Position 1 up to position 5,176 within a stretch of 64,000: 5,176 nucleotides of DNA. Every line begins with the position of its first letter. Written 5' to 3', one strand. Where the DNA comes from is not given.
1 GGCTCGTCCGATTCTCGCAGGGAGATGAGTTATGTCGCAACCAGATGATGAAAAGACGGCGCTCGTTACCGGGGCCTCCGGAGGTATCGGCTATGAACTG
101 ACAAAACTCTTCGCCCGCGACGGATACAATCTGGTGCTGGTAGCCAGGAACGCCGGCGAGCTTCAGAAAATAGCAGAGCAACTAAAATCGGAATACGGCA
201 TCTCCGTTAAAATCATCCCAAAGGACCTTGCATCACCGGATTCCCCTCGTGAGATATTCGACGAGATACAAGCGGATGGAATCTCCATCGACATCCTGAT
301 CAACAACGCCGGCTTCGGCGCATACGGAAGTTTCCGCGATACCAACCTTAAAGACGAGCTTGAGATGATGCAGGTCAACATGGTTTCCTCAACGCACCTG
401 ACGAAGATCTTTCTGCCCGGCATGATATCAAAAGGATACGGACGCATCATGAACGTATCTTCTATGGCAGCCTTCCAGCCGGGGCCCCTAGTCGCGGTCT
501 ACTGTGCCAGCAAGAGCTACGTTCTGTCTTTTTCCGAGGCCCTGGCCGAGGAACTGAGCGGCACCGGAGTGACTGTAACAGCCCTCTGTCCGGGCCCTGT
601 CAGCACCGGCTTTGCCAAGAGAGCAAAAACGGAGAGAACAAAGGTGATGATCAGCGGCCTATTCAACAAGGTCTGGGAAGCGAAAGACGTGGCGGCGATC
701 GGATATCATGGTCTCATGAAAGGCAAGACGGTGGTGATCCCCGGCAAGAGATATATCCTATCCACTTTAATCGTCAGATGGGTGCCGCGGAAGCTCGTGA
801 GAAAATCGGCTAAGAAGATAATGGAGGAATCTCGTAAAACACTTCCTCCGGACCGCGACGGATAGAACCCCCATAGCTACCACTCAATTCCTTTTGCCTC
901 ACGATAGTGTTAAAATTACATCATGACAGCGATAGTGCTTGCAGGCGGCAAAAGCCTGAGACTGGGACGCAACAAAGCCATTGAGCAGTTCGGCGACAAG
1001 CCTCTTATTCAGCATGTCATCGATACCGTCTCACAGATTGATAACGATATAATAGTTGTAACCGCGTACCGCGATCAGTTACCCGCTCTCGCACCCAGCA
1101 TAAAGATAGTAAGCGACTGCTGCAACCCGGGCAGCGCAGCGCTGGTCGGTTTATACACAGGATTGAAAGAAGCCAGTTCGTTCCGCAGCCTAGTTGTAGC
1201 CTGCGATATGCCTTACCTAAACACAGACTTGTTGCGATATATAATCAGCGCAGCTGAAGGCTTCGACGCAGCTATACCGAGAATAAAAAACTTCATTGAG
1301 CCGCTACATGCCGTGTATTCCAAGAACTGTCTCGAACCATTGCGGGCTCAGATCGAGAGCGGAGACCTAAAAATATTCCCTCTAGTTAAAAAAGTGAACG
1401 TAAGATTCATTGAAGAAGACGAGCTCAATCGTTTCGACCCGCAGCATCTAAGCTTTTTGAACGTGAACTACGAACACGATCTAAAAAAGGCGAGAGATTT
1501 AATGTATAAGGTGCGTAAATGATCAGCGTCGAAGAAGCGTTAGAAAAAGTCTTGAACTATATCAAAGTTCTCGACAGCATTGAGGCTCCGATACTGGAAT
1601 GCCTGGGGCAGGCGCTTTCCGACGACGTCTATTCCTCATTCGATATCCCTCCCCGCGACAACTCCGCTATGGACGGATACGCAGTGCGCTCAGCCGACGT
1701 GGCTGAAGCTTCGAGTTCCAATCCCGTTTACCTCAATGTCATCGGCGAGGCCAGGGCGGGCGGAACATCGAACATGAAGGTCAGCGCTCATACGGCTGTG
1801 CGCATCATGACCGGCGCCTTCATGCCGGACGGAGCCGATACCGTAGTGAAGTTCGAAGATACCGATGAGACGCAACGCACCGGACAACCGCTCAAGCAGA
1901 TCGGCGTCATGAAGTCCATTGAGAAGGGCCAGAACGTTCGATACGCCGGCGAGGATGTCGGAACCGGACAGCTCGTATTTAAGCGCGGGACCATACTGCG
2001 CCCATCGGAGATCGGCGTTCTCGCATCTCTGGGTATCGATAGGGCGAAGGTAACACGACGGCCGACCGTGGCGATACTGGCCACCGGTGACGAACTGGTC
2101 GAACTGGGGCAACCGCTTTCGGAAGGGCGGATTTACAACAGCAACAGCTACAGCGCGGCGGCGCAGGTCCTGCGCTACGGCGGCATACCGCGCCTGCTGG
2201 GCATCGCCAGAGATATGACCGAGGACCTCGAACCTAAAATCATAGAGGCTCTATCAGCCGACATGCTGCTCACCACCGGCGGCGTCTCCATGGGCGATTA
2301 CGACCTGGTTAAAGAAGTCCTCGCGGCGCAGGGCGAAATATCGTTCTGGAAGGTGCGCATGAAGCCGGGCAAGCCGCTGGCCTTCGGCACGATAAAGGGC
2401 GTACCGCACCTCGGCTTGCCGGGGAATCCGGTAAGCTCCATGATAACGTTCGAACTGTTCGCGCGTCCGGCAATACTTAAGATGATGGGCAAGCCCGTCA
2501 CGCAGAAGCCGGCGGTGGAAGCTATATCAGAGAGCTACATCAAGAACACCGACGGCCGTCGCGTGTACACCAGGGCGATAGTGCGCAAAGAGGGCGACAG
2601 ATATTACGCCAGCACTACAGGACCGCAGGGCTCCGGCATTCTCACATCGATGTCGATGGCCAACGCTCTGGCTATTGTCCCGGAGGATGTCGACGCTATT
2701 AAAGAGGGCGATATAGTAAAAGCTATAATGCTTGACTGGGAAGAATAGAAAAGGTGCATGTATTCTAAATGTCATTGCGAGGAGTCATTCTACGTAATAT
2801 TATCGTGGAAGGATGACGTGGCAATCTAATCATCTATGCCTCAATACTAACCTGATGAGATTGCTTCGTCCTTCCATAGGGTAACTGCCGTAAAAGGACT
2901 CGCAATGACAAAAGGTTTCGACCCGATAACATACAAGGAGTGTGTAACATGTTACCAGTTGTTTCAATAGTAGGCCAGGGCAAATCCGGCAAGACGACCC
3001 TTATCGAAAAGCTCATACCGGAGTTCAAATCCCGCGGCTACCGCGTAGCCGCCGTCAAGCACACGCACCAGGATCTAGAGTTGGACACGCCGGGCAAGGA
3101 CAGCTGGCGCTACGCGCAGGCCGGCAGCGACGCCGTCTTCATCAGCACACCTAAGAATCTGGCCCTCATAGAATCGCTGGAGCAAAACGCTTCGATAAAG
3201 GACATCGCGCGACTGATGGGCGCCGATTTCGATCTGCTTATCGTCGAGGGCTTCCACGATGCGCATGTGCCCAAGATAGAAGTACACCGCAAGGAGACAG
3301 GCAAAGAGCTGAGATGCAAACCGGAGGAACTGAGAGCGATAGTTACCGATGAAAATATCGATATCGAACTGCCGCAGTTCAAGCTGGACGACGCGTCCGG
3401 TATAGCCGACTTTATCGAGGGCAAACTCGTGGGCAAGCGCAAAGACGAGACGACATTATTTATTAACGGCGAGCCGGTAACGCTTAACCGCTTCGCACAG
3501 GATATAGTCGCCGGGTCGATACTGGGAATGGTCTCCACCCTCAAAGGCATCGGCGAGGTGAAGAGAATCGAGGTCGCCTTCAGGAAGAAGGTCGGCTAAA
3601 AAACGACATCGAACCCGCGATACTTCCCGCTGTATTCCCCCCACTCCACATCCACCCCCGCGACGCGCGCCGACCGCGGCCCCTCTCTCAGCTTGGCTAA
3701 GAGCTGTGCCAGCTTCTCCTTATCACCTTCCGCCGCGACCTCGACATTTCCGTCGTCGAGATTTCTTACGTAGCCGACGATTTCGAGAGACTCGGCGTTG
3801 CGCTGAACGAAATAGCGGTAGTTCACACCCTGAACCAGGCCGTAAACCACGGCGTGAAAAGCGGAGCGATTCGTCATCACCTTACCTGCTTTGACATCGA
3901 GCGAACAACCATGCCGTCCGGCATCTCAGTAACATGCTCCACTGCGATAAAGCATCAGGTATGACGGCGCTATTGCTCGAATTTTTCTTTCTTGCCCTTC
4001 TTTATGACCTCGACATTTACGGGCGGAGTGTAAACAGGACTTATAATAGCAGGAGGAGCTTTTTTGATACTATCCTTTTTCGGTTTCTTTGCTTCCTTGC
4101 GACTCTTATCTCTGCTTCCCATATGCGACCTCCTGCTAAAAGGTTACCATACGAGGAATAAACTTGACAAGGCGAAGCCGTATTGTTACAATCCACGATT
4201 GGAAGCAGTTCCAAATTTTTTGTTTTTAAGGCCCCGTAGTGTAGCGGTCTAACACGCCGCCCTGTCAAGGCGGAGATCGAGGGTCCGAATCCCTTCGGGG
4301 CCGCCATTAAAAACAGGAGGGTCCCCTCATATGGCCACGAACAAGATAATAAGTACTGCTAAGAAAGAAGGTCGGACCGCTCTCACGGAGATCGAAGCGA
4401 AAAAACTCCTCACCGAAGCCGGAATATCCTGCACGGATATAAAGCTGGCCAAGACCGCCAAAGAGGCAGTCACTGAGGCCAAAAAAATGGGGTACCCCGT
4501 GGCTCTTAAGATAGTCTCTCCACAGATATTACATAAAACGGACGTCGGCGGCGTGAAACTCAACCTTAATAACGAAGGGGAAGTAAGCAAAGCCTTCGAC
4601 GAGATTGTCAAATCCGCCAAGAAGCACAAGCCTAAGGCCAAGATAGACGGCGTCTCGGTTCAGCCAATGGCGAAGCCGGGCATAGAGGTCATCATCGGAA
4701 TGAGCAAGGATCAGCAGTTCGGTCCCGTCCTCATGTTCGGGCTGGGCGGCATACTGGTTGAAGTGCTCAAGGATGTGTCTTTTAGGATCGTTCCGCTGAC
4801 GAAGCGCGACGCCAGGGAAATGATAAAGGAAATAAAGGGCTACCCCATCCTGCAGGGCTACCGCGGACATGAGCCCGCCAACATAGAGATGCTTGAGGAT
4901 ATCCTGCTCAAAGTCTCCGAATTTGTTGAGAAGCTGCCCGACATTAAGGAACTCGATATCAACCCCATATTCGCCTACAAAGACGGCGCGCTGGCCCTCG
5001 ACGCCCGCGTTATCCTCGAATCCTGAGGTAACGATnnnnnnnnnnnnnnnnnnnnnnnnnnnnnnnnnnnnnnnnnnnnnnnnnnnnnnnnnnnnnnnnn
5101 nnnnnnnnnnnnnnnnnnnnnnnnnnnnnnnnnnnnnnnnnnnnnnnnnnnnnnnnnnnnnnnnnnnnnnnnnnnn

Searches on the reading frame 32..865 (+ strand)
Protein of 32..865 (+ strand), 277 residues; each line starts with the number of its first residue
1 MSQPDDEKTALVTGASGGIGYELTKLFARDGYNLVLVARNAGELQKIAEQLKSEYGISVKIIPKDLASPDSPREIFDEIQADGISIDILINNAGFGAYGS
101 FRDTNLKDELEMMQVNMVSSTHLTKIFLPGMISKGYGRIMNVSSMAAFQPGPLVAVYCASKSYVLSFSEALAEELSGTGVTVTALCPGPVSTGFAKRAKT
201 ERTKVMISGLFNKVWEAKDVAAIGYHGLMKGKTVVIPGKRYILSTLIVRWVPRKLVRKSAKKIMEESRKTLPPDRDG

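Call 27: search_protein_families(library=pfam, proteins=[window:32-865:+], max_evalue=0.00001)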
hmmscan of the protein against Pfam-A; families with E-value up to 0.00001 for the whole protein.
window:32-865:+ (277 aa): 5 families
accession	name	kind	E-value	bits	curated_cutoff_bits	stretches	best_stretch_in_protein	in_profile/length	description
PF00106.31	adh_short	-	5.5e-52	176.5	26.6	1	8-200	1-192/195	short chain dehydrogenase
PF13561.12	adh_short_C2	-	4.9e-36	124.9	27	1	14-202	1-188/236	Enoyl-(Acyl carrier protein) reductase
PF08659.16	KR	-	4.1e-15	56.6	22.6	1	9-189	2-177/180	KR domain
PF13460.12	NAD_binding_10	-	2.7e-06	27.8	27.2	1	14-195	1-151/184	NAD(P)H-binding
PF01370.27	Epimerase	-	7.6e-06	25.9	20.9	0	10-148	1-119/240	NAD dependent epimerase/dehydratase family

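Call 31: find_encoding_contigs(protein=window:32-862:+, flank=10000, max_places=3)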
Protein window:32-862:+ (277 aa): no gene with exactly this product is on record in the collection.

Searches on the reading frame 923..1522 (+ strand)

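Call 27: search_protein_families(library=pfam, proteins=[window:923-1522:+], max_evalue=0.00001)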
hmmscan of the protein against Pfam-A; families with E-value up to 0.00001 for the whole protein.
window:923-1522:+ (199 aa): 1 family
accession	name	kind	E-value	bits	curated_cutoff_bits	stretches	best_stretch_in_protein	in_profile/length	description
PF12804.13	NTP_transf_3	-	4.3e-31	108.7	27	1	3-145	1-146/160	MobA-like NTP transferase domain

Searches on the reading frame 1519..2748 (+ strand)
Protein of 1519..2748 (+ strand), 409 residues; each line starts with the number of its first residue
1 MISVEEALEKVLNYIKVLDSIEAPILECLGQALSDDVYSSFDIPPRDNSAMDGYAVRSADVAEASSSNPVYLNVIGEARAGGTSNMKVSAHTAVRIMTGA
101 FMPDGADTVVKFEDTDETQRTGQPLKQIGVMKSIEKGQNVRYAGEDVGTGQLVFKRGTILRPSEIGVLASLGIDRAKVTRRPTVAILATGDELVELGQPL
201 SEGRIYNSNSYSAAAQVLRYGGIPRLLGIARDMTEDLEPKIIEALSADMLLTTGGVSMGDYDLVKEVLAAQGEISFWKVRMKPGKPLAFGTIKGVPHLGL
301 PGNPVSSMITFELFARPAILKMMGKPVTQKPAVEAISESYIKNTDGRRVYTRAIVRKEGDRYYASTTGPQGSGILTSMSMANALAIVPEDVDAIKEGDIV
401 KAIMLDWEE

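Call 27: search_protein_families(library=pfam, proteins=[window:1519-2748:+], max_evalue=0.00001)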
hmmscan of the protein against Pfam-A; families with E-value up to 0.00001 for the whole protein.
window:1519-2748:+ (409 aa): 3 families
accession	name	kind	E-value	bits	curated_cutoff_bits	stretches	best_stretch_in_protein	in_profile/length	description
PF03453.22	MoeA_N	-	4e-48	163.5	30.8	1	2-172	1-160/160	MoeA N-terminal region (domain I and II)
PF00994.29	MoCF_biosynth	-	1.7e-27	96.3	26.6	1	185-320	1-143/144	Probable molybdopterin binding domain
PF03454.20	MoeA_C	-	2.6e-16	60.1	22.1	1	338-404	5-71/72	MoeA C-terminal region (domain IV)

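Call 33: find_encoding_contigs(protein=window:1519-2745:+, flank=10000, max_places=3)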
Protein window:1519-2745:+ (409 aa): no gene with exactly this product is on record in the collection.

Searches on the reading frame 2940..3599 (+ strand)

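Call 27: search_protein_families(library=pfam, proteins=[window:2940-3599:+], max_evalue=0.00001)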
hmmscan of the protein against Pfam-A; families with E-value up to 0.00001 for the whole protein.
window:2940-3599:+ (219 aa): 1 family
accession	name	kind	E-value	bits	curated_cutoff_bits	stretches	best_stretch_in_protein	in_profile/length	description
PF03205.20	MobB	-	6e-44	149.6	26.6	1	7-137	1-133/133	Molybdopterin guanine dinucleotide synthesis protein B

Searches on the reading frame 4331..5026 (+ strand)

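Call 27: search_protein_families(library=pfam, proteins=[window:4331-5026:+], max_evalue=0.00001)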
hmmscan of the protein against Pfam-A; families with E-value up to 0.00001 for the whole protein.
window:4331-5026:+ (231 aa): 1 family
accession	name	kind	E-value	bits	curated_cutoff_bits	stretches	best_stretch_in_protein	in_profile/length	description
PF13549.11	ATP-grasp_5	-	1.6e-92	309.3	27.6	1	10-229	2-221/221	ATP-grasp domain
